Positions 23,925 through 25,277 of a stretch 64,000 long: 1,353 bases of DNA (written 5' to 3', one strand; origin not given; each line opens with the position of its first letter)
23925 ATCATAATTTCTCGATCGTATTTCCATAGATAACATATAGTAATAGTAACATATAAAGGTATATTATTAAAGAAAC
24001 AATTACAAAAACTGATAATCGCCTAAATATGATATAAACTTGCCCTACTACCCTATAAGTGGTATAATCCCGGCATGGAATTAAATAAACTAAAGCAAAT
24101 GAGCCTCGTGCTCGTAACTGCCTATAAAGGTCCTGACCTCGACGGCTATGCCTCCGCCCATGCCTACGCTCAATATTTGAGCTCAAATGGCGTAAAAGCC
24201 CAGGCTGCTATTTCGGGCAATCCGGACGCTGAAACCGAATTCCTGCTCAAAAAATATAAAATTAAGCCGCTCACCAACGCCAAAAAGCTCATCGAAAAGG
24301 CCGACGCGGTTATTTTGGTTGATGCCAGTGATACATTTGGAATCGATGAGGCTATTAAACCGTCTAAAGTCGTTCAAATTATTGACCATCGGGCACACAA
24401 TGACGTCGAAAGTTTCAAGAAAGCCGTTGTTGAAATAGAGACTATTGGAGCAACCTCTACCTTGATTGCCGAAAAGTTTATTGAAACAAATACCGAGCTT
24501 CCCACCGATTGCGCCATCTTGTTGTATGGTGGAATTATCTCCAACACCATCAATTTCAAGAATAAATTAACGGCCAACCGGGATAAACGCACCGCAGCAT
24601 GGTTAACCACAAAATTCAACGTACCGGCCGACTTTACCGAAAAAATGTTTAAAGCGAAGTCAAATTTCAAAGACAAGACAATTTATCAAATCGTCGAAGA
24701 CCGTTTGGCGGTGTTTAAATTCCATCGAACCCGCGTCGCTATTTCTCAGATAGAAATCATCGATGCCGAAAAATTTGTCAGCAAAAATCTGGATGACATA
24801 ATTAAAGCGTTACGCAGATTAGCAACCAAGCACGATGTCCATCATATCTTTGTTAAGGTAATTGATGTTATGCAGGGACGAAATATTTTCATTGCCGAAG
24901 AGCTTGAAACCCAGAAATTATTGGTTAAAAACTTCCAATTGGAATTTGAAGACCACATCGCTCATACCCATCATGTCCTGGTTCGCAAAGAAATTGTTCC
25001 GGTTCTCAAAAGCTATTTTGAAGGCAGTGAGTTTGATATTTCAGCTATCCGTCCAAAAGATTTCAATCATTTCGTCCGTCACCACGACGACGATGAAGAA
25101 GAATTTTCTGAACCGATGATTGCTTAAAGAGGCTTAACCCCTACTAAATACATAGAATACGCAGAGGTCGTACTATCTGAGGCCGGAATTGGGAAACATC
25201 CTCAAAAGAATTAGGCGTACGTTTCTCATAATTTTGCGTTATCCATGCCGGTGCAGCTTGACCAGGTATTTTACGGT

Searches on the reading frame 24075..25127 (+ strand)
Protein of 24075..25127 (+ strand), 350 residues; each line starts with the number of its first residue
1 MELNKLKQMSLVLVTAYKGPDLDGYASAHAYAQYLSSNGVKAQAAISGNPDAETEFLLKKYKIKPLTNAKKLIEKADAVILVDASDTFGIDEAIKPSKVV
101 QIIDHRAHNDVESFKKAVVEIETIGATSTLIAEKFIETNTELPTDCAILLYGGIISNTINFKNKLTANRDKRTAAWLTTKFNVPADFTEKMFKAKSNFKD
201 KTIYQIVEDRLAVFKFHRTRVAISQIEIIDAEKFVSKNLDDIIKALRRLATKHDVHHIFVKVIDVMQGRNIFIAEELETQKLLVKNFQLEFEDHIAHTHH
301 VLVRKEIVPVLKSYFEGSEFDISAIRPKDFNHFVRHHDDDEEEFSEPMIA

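Call 63: search_protein_families(library=ncbifam, proteins=[window:24075-25127:+], max_evalue=1e-8)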
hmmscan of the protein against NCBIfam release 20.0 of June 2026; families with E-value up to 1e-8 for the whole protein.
window:24075-25127:+ (350 aa): 11 families
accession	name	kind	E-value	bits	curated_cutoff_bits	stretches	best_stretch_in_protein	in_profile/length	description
NF003877.0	PRK05427.1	equivalog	1.4e-51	175.7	283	1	11-316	3-307/308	manganese-dependent inorganic pyrophosphatase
NF011443.0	PRK14869.1-5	equivalog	6.2e-37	127.2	335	1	75-315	304-544/546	putative manganese-dependent inorganic diphosphatase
NF011441.0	PRK14869.1-3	equivalog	9e-35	120.3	753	1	76-313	304-541/548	putative manganese-dependent inorganic diphosphatase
NF011449.0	PRK14869.2-5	equivalog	5e-33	114.8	411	1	74-309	204-439/451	putative manganese-dependent inorganic diphosphatase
NF011442.0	PRK14869.1-4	equivalog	2e-31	109.1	400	1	76-312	304-536/543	putative manganese-dependent inorganic diphosphatase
NF011440.0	PRK14869.1-2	equivalog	6.8e-28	97.6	746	1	75-311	298-533/541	putative manganese-dependent inorganic diphosphatase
NF011448.0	PRK14869.2-4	equivalog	2.5e-27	95.4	562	1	78-313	322-558/563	putative manganese-dependent inorganic diphosphatase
NF011447.0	PRK14869.2-3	equivalog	2.7e-27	95.6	522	1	78-309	304-534/540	putative manganese-dependent inorganic diphosphatase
NF011445.0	PRK14869.2-1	equivalog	1.1e-25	90.2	483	1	78-309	308-539/548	putative manganese-dependent inorganic diphosphatase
NF011444.0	PRK14869.1-6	equivalog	8.1e-16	57.7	1105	1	74-271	302-500/547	putative manganese-dependent inorganic diphosphatase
NF011446.0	PRK14869.2-2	equivalog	1.1e-13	50.5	601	1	79-313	321-555/576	putative manganese-dependent inorganic diphosphatase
